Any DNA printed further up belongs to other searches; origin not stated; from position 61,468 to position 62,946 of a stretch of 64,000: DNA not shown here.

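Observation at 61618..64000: Truncated hypF (Kae1-like domain only) next to hypC-hypD, preceded by a pdaD-agmatinase polyamine pair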

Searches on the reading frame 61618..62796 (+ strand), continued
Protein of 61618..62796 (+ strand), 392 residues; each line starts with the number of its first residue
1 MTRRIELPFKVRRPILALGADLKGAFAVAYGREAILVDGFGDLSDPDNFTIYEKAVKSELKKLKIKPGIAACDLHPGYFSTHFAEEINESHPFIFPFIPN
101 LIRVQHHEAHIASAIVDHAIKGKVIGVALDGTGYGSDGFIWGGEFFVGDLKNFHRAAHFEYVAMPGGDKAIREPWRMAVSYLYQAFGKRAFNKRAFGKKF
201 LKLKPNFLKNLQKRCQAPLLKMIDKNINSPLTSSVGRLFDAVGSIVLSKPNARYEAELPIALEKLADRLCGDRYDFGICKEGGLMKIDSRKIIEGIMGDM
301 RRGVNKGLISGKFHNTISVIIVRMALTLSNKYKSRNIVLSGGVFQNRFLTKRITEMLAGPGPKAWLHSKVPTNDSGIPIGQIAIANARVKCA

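Call 71: search_protein_families(library=ncbifam, proteins=[L027:13422-14138:+, L027:14161-14565:+, L027:3471-4565:+, L028:19697-20881:+, L028:12820-13818:+, L028:16094-16912:+, L028:15031-16077:+], max_evalue=0.001)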
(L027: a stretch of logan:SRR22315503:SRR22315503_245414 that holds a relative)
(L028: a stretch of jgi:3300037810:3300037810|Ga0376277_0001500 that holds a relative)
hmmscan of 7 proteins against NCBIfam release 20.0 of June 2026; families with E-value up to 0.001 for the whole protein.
L027:13422-14138:+ (239 aa): 4 families
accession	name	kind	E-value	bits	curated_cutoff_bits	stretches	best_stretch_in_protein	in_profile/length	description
NF003323.0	PRK04334.1-3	equivalog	2.1e-86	289.3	271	1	3-238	8-246/250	hypothetical protein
NF003324.0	PRK04334.1-4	equivalog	8.3e-61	205.8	275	1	19-236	6-222/238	hypothetical protein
NF003321.0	PRK04334.1-1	equivalog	9.8e-60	202.3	262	1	32-236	20-229/248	hypothetical protein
NF003322.0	PRK04334.1-2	equivalog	1e-19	70.7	290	1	67-201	68-204/295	hypothetical protein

L027:14161-14565:+ (135 aa): 98 families (the best 25 are shown)
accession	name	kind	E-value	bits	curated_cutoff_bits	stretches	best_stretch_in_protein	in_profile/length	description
NF043039.1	HgcAB_like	equivalog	4e-14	53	285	1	44-131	266-349/350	HgcAB-like fusion protein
NF038196.1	ferrodoxin_EFR1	subfamily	5e-11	43.1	75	1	71-131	173-229/242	EFR1 family ferrodoxin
NF005504.0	PRK07118.1-3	equivalog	1.2e-10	41.2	437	1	30-129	86-186/293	Fe-S cluster domain-containing protein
TIGR00402.1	napF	equivalog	2.8e-10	40.3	102.2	1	73-131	25-84/149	ferredoxin-type protein NapF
NF040864.1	HgcB_ferredoxin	equivalog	3.6e-10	39.6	99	1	80-134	11-64/93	mercury methylation ferredoxin HgcB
NF042909.1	FMH_DH_FwdF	exception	3.7e-10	39.4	375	1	72-134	246-314/336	tungsten-dependent formylmethanofuran dehydrogenase subunit FwdF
NF041715.1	arsenate_red_ArrB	equivalog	3.8e-10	39.7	450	1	83-129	55-102/233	arsenate respiratory reductase iron-sulfur subunit ArrB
NF045797.1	DsrO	equivalog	3.8e-10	39.6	200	1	59-131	78-150/235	sulfate reduction electron transfer complex DsrMKJOP subunit DsrO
NF010369.0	PRK13795.1-4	equivalog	4.5e-10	38.4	1086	1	83-127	576-620/633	hypothetical protein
TIGR04041.1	activase_YjjW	hypoth_equivalog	4.7e-10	39.3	250.2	1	83-130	41-86/276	YjjW family glycine radical enzyme activase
TIGR02951.1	DMSO_dmsB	equivalog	6e-10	39.4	214.1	1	85-130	64-111/161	DMSO/selenate family reductase complex B subunit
TIGR03149.1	cyt_nit_nrfC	equivalog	8.9e-10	38.3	377.6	1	83-131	92-142/225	cytochrome c nitrite reductase Fe-S protein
TIGR04270.1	Rama_corrin_act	subfamily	1.7e-09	36.6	500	1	60-133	454-529/534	methylamine methyltransferase corrinoid protein reductive activase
NF043069.1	T4HPD_activ_SAM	equivalog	2.2e-09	37.1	425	1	72-130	40-96/299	trans-4-hydroxy-L-proline dehydratase activase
NF045874.1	Vhu_polyferre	exception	2.9e-09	36.2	600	1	82-133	127-176/381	F420-non-reducing hydrogenase associated-polyferredoxin VhuB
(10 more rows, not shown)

L027:3471-4565:+ (365 aa): 8 families
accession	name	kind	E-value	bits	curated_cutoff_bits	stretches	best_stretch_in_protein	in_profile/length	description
TIGR00057.1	TIGR00057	equivalog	1.2e-53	181.3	123.2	1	11-201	1-198/202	L-threonylcarbamoyladenylate synthase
NF008486.0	PRK11391.1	equivalog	7.3e-17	62.2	247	1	214-344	6-125/148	phosphotyrosine-protein phosphatase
NF007919.1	PRK10634.1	equivalog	1.1e-16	60.9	175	1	26-162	3-150/176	L-threonylcarbamoyladenylate synthase type 1 TsaC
TIGR02691.1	arsC_pI258_fam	equivalog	1.8e-13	50.8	174.3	1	217-300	1-77/129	arsenate reductase (thioredoxin)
NF010053.0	PRK13530.1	subfamily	4.4e-13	49.7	215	1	214-301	3-83/133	arsenate reductase (thioredoxin)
NF007520.0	PRK10126.1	equivalog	2.6e-12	47.4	243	1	216-355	4-132/147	low molecular weight protein-tyrosine-phosphatase Wzb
TIGR02689.1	ars_reduc_gluta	equivalog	1.9e-09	37.8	157.6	1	215-296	1-75/126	arsenate reductase, glutathione/glutaredoxin type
TIGR00143.1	hypF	equivalog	7.4e-08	31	466.1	1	17-166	190-346/741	carbamoyltransferase HypF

L028:19697-20881:+ (395 aa): 15 families
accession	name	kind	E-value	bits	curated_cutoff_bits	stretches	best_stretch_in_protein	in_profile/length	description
NF004739.1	PRK06075.1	equivalog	7e-99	331.2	360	2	7-287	3-283/384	NADH-quinone oxidoreductase subunit D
NF040602.1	F420_dehyd_FpoD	exception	3.5e-90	302.7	600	1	7-358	10-370/372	F420H2 dehydrogenase subunit FpoD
TIGR01962.1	NuoD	equivalog_domain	4.4e-88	295.8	459.35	2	7-286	5-284/386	NADH dehydrogenase (quinone) subunit D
NF008974.0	PRK12322.1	equivalog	1.1e-80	271.3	522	1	7-353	9-359/366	NADH-quinone oxidoreductase subunit D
NF009808.0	PRK13292.1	equivalog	2.4e-72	244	1156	2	8-280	411-683/791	NADH-quinone oxidoreductase subunit B/C/D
NF008728.0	PRK11742.1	equivalog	7.4e-66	222.7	840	2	9-284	219-494/598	NADH-quinone oxidoreductase subunit C/D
NF005649.0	PRK07415.1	equivalog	2.3e-65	221.1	583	1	7-282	13-289/394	NAD(P)H-quinone oxidoreductase subunit H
TIGR03295.1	frhA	equivalog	3.4e-27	95.5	392.5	2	43-178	41-183/412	coenzyme F420 hydrogenase subunit alpha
NF033181.1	NiFeSe_hydrog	equivalog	2.2e-18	66.4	600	1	25-111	21-106/507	nickel-dependent hydrogenase large subunit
NF045518.1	H2_NiFeSe_large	exception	1.8e-17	63.3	780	1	23-111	19-106/485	NiFeSe hydrogenase large subunit HysA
NF041785.2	VhuA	equivalog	2.2e-15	56.1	800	1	28-111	25-107/418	F420-non-reducing hydrogenase Vhu subunit A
NF040828.1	sulfhyd_ShyA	equivalog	6.8e-14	51.6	700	1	24-121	19-118/415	NAD(P)-dependent hydrogenase/sulfhydrogenase 2 subunit alpha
NF007778.0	PRK10467.1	equivalog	2.4e-12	45.9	969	1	39-110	35-106/567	hydrogenase 2 large subunit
NF007550.0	PRK10170.1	equivalog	7.5e-11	41.1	1101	1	26-111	37-122/597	Ni/Fe-hydrogenase large subunit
NF040832.1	sulfhyd_HydA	equivalog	2.3e-07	30.3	880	1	24-135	21-134/426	NADPH-dependent hydrogenase/sulfhydrogenase 1 subunit alpha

L028:12820-13818:+ (333 aa): 11 families
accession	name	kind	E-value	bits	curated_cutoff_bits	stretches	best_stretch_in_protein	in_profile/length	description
TIGR02124.1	hypE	equivalog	3.6e-133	443.6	251.6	1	3-333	1-332/332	hydrogenase expression/formation protein HypE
NF004353.0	PRK05731.2-2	equivalog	3.2e-23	82.3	301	1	19-267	5-248/311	thiamine-phosphate kinase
TIGR01379.1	thiL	equivalog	2.8e-19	69.3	184.15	1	17-300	4-292/320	thiamine-phosphate kinase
NF004351.0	PRK05731.1-4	equivalog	2.7e-14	53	324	1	35-268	38-271/321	thiamine-phosphate kinase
NF004350.0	PRK05731.1-1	equivalog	5.2e-08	32.1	441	1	36-188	29-181/325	thiamine-phosphate kinase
TIGR00476.1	selD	equivalog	1.5e-07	30.9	125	1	32-254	42-261/311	selenide, water dikinase SelD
TIGR01736.1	FGAM_synth_II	equivalog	2.8e-07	29.2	525.75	1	30-291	413-680/718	phosphoribosylformylglycinamidine synthase subunit PurL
TIGR00878.1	purM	equivalog_domain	6e-06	25.7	236.35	1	68-171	78-182/332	phosphoribosylformylglycinamidine cyclo-ligase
NF010690.0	PRK14090.1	equivalog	1.8e-05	23.3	1047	1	47-288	62-301/601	phosphoribosylformylglycinamidine synthase subunit PurL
NF002290.1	PRK01213.1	equivalog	4.6e-05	21.8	648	1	29-300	417-688/723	phosphoribosylformylglycinamidine synthase subunit PurL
NF004354.0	PRK05731.2-3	equivalog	0.00011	21.7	204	1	22-173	6-150/273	thiamine-phosphate kinase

L028:16094-16912:+ (273 aa): 27 families (the best 25 are shown)
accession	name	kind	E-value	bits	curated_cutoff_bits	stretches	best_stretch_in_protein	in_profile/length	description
TIGR02911.1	sulfite_red_B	equivalog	2.5e-67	226.7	288.6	1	6-268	3-259/261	anaerobic sulfite reductase subunit AsrB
NF006220.0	PRK08345.1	subfamily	2.3e-65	220.8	395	1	2-265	4-287/294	cytochrome-c3 hydrogenase subunit gamma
NF040830.1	sulfhyd_ShyC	equivalog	1.6e-55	188.4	600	1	4-263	2-279/288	NAD(P)-dependent hydrogenase/sulfhydrogenase 2 subunit gamma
NF040835.1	sulfhyd_HydG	equivalog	7.7e-54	182.9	650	1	3-272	12-291/292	NADPH-dependent hydrogenase/sulfhydrogenase 1 subunit gamma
NF000796.0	PRK00054.1-1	equivalog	5.1e-47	160.3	224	1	10-266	5-236/254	dihydroorotate dehydrogenase electron transfer subunit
NF000798.0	PRK00054.1-3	equivalog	1.5e-27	96.8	219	1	24-264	19-241/244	dihydroorotate dehydrogenase electron transfer subunit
NF045803.1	MethMoxFADbindMmoC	equivalog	3.5e-25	88.5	500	1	10-230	108-337/343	aromatic/alkene monooxygenase hydroxylase FAD-binding subunit MmoC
NF000799.0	PRK00054.1-4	equivalog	1.6e-23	83.1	314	1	55-264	53-255/258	dihydroorotate dehydrogenase electron transfer subunit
NF004862.0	PRK06222.1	subfamily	1.7e-22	80.3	220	1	37-264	29-247/281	sulfide/dihydroorotate dehydrogenase-like FAD/NAD-binding protein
NF009414.0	PRK12778.1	equivalog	2.9e-21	75.4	1103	1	36-265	28-248/752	bifunctional dihydroorotate dehydrogenase B NAD binding subunit/NADPH-dependent glutamate synthase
NF040810.1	BenC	equivalog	4.2e-21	75.4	430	1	7-226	103-323/333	benzoate 1,2-dioxygenase electron transfer component BenC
NF005963.0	PRK08051.1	equivalog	4.2e-19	68.8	230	1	9-215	4-211/233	NAD(P)H-flavin reductase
NF000797.0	PRK00054.1-2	equivalog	7.5e-19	68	270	1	9-263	12-263/267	dihydroorotate dehydrogenase electron transfer subunit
TIGR01941.1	nqrF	equivalog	2.8e-18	66.1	295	1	71-230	237-400/405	NADH:ubiquinone reductase (Na(+)-transporting) subunit F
NF058606.1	GlBtMonoRdsGbcB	equivalog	6.6e-18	64.7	500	1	14-227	19-241/362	glycine betaine monooxygenase reductase subunit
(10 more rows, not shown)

L028:15031-16077:+ (349 aa): 25 families
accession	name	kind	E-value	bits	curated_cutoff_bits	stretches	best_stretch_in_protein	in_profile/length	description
NF040829.1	sulfhyd_ShyB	equivalog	7.6e-45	153.4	690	1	7-337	5-328/334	NAD(P)-dependent hydrogenase/sulfhydrogenase 2 subunit beta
NF040833.1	sulfhyd_HydB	equivalog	2.4e-36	125.4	750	1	7-340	5-337/367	NADPH-dependent hydrogenase/sulfhydrogenase 1 subunit beta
TIGR02910.1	sulfite_red_A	equivalog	3.8e-34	118.4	323.15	1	72-336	81-324/334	anaerobic sulfite reductase subunit AsrA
NF004537.0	PRK05888.1-3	equivalog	1e-05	25.2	163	0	310-328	110-128/204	NADH-quinone oxidoreductase subunit NuoI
NF009053.0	PRK12387.1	subfamily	3.6e-05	23.6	204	0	228-250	66-88/180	formate hydrogenlyase complex iron-sulfur subunit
TIGR02512.1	FeFe_hydrog_A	subfamily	8.3e-05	21.6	405.95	0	231-249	45-64/375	[FeFe] hydrogenase, group A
NF007204.0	PRK09625.1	equivalog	9.3e-05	22.5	125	0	310-329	86-105/133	pyruvate flavodoxin oxidoreductase subunit delta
NF040864.1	HgcB_ferredoxin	equivalog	9.8e-05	22.1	99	0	235-249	44-58/93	mercury methylation ferredoxin HgcB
TIGR00314.1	cdhA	equivalog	0.00012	20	781.3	0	205-249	369-413/784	CO dehydrogenase/acetyl-CoA synthase complex subunit alpha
NF007012.0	PRK09476.1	equivalog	0.00014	21.1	269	0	296-325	167-196/254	ferredoxin-type protein NapG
NF004545.0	PRK05888.3-1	equivalog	0.00015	21.4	229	1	235-328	66-121/154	NADH-quinone oxidoreductase subunit NuoI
NF006076.0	PRK08222.1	equivalog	0.00019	21.3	270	0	228-250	66-88/181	hydrogenase 4 subunit H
NF005745.0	PRK07569.1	equivalog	0.00038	19.9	333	0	230-253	186-208/238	bidirectional hydrogenase complex protein HoxU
NF038196.1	ferrodoxin_EFR1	subfamily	0.00039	20.5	75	0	313-330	184-202/242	EFR1 family ferrodoxin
NF040612.1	F420_dehyd_FpoI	exception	0.00047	20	180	0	303-328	73-97/135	F420H2 dehydrogenase subunit FpoI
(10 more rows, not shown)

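Call 75: find_related_loci(query=window:61618-62793:+, collection=metagenome_contigs, flank=10000)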
Query window:61618-62793:+ (392 aa) in metagenome_contigs; peptide patterns used: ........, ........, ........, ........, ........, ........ (x = any residue, [..] = any of these).
287 stretches matched a pattern; 57 encode a relative of the query (tblastn E <= 1e-3); 57 distinct loci.
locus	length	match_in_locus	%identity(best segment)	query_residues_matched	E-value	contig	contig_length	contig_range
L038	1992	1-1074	59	22-392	1e-149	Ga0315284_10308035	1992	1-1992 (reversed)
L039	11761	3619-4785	56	5-388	9e-131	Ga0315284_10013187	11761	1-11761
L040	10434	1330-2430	42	5-388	1e-94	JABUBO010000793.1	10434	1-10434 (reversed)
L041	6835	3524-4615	42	5-385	3e-94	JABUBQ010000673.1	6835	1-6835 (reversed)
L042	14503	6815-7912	42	5-387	3e-93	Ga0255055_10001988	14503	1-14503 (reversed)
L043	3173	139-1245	41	3-388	2e-94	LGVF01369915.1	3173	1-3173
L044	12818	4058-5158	41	5-388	2e-92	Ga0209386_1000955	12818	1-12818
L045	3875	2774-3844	41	13-385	6e-93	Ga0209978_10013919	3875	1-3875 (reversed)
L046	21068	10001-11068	42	15-392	1e-91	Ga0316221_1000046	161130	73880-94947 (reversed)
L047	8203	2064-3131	42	15-392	6e-92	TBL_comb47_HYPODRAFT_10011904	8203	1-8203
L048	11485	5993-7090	40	5-387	2e-91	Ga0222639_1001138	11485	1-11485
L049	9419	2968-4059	41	5-385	8e-92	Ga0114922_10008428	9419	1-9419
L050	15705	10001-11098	40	5-387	2e-91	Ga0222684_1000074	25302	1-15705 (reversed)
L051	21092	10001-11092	41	5-385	2e-91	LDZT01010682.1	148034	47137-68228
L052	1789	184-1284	41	5-387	3e-96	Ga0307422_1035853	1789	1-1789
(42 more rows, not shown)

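Call 78: predict_structure(alignment_id=A2)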
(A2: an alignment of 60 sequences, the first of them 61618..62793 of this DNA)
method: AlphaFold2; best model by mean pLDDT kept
length: 392 residues; sequences in the alignment: 60
mean_pLDDT: 91.8   pTM: 0.91
mean pLDDT of the five models: 91.8, 90.8, 90.6, 89.8, 89.3
residues with pLDDT >= 90: 325; 70-90: 36; 50-70: 29; < 50: 2
segments of 3 or more residues with pLDDT < 50: none
pLDDT, mean of each block of 10 residues (from residue 1): 97 96 93 97 93 96 94 92 87 62 96 98 97 91 97 97 94 94 88 56 62 77 93 97 95 95 98 98 96 96 96 99 98 97 96 94 95 96 94 52
secondary structure, 60 per line:
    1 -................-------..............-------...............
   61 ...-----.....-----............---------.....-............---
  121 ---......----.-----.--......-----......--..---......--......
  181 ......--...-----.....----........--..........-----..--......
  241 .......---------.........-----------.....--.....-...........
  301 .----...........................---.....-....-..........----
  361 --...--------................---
elements in order: E2-17 E25-38 H46-63 E69-73 H79-90 E100-104 H106-117 E124-129 E143-148 E154-159 H167-172 H175-186 H197-201 H206-213 H216-225 H235-247 H257-265 E277-281 E284-288 H290-301 H306-332 E336-340 H342-345 H347-356 E363-365 H374-389

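Call 81: fold_search(model_id=the predicted structure, library=pdb)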
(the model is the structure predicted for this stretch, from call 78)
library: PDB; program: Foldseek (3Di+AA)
matches with E <= 10: 762; with E <= 0.001: 236
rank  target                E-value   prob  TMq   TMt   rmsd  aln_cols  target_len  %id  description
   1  3vth_A                8.3e-36  1.00  0.88  0.46   1.8       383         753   36  Crystal structure of full-length HypF in the phosphate- and nucleotide-bound form (released 2012-07-04)
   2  3vti_A                9.3e-36  1.00  0.87  0.47   2.1       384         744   36  Crystal structure of HypE-HypF complex (released 2012-07-04)
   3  3vth_B                9.3e-36  1.00  0.87  0.55   2.1       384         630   36  Crystal structure of full-length HypF in the phosphate- and nucleotide-bound form (released 2012-07-04)
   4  3tsp                  3.4e-28  1.00  0.86  0.53   2.9       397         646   27  Crystal structure of E. coli HypF (released 2011-12-28)
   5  3tsq                  8.7e-28  1.00  0.86  0.53   2.5       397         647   28  Crystal structure of E. coli HypF with ATP and Carbamoyl phosphate (released 2011-12-28)
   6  4g9i_C                1.9e-24  1.00  0.83  0.44   4.6       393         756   28  Crystal structure of T.kodakarensis HypF (released 2012-10-24)
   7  4g9i_D                2.0e-23  1.00  0.85  0.45   3.2       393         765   27  Crystal structure of T.kodakarensis HypF (released 2012-10-24)
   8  4g9i_B                1.4e-22  1.00  0.83  0.44   4.6       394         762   28  Crystal structure of T.kodakarensis HypF (released 2012-10-24)
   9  4g9i_A                1.1e-21  1.00  0.85  0.45   3.1       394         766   27  Crystal structure of T.kodakarensis HypF (released 2012-10-24)
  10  6z81_B                4.1e-09  1.00  0.55  0.61   5.3       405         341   12  TsaBD bound to the inhibitor (released 2021-02-10)
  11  4wq5_B                8.9e-09  1.00  0.55  0.62   5.4       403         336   12  YgjD(V85E)-YeaZ heterodimer in complex with ATP (released 2015-01-28)
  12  5jmv_A                1.1e-08  1.00  0.56  0.66   4.8       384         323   12  Crystal structure of mjKae1-pfuPcc1 complex (released 2016-07-06)
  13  4ydu_A                1.3e-08  1.00  0.56  0.64   5.3       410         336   12  Crystal structure of E. coli YgjD-YeaZ heterodimer in complex with ADP (released 2015-03-04)
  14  4wq5_A                1.4e-08  1.00  0.57  0.66   5.0       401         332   11  YgjD(V85E)-YeaZ heterodimer in complex with ATP (released 2015-01-28)
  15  4ydu_B                1.4e-08  1.00  0.56  0.64   5.2       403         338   12  Crystal structure of E. coli YgjD-YeaZ heterodimer in complex with ADP (released 2015-03-04)
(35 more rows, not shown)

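Call 83: list_cluster_members(proteins=[P0129, P0130, P0138, P0144, P0161, P0165, P0194, P0202, P0189, P0205])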
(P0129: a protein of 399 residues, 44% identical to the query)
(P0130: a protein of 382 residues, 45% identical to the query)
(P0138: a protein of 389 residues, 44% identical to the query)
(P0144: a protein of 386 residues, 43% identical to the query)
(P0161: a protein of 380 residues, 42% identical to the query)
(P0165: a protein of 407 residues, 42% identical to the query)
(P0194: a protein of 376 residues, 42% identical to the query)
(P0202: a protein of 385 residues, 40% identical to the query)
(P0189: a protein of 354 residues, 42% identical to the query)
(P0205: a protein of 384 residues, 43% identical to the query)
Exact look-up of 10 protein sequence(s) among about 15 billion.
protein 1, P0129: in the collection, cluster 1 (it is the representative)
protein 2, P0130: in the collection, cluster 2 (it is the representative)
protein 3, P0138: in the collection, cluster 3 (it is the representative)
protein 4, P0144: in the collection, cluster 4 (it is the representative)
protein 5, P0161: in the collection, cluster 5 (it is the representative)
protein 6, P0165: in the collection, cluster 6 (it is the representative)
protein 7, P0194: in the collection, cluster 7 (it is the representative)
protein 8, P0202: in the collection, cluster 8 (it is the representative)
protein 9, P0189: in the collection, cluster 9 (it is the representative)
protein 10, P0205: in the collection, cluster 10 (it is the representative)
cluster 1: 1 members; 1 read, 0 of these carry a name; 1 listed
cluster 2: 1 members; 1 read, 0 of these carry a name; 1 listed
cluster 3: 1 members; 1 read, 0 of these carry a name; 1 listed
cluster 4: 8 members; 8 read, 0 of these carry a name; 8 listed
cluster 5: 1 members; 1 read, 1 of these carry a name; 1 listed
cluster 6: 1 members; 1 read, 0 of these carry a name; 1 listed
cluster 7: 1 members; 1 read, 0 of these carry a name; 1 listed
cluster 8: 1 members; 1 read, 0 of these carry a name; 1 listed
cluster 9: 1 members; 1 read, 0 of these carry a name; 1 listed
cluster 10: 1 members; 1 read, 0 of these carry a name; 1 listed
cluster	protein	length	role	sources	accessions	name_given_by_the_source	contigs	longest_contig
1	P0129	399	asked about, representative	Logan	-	-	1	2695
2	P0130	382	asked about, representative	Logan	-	-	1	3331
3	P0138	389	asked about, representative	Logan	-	-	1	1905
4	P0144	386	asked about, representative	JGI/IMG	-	-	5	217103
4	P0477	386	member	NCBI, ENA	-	-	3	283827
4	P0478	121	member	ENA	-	-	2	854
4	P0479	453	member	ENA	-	-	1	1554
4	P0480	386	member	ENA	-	-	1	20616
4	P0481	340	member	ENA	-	-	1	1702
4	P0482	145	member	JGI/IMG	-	-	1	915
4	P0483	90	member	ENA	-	-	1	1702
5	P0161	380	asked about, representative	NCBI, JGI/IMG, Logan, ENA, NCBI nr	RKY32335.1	MAG: hypothetical protein DRP74_02800 [Candidatus Omnitrophota bacterium]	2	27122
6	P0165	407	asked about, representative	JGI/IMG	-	-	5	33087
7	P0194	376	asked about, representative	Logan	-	-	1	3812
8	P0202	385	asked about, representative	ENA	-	-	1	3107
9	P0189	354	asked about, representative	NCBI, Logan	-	-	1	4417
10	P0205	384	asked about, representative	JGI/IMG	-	-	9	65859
